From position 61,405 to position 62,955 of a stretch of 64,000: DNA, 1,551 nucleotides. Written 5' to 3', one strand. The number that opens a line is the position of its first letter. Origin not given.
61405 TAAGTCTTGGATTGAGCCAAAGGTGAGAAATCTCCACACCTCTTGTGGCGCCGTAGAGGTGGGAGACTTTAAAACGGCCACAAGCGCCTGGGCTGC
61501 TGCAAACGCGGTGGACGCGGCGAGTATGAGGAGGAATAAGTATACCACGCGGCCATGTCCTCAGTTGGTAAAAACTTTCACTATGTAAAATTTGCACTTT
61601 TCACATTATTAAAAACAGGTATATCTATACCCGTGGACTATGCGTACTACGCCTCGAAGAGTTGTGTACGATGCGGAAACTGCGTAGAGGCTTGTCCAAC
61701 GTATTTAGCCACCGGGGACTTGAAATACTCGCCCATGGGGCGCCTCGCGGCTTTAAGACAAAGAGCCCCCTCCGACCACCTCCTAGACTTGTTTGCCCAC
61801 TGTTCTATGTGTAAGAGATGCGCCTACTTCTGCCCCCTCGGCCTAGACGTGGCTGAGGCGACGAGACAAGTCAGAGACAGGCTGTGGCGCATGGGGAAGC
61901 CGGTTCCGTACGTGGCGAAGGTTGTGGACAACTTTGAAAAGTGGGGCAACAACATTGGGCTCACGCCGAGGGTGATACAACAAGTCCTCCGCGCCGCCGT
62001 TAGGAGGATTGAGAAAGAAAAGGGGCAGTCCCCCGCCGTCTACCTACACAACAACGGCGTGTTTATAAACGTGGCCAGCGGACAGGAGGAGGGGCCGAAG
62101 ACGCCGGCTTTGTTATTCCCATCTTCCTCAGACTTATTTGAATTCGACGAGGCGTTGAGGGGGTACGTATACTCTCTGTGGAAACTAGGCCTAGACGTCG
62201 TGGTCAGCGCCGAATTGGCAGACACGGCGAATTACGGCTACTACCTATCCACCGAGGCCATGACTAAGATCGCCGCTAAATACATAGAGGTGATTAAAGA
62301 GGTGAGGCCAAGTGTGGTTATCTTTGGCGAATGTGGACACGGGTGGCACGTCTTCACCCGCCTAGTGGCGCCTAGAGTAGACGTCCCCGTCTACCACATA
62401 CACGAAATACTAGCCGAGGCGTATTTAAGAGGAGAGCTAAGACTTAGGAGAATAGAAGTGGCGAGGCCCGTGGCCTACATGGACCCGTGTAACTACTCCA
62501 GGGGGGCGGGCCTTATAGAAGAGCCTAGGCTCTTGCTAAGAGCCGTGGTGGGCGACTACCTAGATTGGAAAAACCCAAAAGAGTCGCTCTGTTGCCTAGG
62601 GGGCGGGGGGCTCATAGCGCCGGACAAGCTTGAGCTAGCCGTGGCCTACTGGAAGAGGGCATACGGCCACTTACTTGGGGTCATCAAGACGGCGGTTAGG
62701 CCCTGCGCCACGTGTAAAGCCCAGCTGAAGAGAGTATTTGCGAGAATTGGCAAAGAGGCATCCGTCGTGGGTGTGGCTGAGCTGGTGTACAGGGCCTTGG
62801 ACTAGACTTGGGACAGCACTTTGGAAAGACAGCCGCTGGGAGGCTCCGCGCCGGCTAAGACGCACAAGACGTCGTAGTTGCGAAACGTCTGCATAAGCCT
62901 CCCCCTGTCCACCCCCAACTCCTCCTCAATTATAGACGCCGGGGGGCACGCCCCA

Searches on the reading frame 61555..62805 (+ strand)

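Call 48: search_protein_families(library=pfam, proteins=[window:61555-62805:+], max_evalue=0.0001)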
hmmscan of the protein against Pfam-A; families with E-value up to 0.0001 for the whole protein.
window:61555-62805:+ (416 aa): 7 families
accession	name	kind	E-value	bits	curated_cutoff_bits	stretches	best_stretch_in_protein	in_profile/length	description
PF13183.11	Fer4_8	-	4e-12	46.9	27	1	35-96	3-67/68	4Fe-4S dicluster domain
PF13534.11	Fer4_17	-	6.8e-10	39.8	22.2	1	36-98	1-61/61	4Fe-4S dicluster domain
PF12797.12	Fer4_2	-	3.8e-06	27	24.5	0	31-49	4-22/22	4Fe-4S binding domain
PF12838.12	Fer4_7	-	4.3e-06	27.5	27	1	36-96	1-51/52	4Fe-4S dicluster domain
PF00037.32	Fer4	-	6.2e-06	26.3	21.1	0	36-49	7-20/24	4Fe-4S binding domain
PF13187.11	Fer4_9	-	1.9e-05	25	27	1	37-96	2-50/52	4Fe-4S dicluster domain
PF13237.11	Fer4_10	-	4.6e-05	23.7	25.5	0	32-94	4-53/53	4Fe-4S dicluster domain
